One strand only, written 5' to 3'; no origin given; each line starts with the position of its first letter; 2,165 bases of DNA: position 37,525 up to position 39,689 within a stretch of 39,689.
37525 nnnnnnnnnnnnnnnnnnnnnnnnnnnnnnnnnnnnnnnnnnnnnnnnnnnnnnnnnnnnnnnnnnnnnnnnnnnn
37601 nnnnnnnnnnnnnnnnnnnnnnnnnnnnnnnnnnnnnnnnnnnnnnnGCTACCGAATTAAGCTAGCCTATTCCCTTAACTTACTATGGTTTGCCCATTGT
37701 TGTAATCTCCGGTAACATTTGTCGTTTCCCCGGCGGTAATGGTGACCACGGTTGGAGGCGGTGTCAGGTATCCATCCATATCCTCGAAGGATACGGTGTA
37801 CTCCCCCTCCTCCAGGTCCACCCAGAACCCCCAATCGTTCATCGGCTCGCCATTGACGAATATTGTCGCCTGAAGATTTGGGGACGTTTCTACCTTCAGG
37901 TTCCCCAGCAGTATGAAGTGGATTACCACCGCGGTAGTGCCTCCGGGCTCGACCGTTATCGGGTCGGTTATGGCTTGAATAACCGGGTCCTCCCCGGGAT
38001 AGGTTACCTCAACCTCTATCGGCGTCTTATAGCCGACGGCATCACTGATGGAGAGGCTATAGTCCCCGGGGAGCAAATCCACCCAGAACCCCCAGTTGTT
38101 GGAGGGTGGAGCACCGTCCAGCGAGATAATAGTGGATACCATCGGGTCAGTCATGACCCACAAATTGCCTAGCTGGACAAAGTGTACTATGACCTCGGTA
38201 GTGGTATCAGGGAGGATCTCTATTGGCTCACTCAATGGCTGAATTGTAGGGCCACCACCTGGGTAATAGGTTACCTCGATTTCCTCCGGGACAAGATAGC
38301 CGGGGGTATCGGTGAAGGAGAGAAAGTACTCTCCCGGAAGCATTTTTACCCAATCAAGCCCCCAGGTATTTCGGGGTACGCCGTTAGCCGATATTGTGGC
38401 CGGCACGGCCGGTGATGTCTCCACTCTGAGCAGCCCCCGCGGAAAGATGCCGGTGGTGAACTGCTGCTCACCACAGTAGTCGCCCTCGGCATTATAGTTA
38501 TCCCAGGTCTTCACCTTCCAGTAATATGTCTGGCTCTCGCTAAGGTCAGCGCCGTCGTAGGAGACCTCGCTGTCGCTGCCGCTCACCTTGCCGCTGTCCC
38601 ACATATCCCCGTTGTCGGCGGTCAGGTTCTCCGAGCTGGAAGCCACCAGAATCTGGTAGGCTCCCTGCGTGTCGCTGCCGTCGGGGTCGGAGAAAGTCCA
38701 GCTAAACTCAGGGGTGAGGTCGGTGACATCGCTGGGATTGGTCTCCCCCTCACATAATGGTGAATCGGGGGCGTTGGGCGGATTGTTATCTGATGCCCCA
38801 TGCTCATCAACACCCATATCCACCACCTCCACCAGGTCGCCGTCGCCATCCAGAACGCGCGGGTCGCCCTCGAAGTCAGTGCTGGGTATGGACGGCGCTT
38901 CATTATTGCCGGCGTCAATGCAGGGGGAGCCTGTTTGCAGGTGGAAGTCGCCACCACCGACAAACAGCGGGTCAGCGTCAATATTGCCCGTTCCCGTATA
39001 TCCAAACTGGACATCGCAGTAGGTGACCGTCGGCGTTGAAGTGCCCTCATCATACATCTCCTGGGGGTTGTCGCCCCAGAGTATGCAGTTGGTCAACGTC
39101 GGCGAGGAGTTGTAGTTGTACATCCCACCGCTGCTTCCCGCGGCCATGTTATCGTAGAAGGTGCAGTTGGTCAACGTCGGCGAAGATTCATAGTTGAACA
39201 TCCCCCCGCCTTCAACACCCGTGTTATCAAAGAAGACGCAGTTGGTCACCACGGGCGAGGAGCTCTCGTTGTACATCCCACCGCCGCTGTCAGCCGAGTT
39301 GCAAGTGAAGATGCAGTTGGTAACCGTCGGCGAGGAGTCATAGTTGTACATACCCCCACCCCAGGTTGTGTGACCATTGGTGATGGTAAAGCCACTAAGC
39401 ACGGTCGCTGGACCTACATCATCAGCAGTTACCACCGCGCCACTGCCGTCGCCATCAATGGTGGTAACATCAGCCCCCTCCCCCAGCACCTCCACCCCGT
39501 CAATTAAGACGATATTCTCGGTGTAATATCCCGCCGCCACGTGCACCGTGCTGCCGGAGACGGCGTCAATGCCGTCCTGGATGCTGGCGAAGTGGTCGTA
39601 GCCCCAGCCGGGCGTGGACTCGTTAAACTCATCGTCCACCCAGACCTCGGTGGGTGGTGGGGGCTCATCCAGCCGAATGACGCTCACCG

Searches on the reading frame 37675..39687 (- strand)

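Call 6: search_protein_families(library=pfam, proteins=[window:37675-39687:-], max_evalue=0.00001)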
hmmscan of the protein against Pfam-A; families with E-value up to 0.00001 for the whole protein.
window:37675-39687:- (670 aa): 2 families
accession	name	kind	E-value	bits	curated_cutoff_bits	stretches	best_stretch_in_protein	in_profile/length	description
PF25788.1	Ig_Rha78A_N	-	1.6e-23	83.4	27.4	1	309-415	3-104/105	Rha78A-like, N-terminal immunoglobulin domain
PF13229.12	Beta_helix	-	3.3e-12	46.7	25.9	1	76-207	17-138/158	Right handed beta helix region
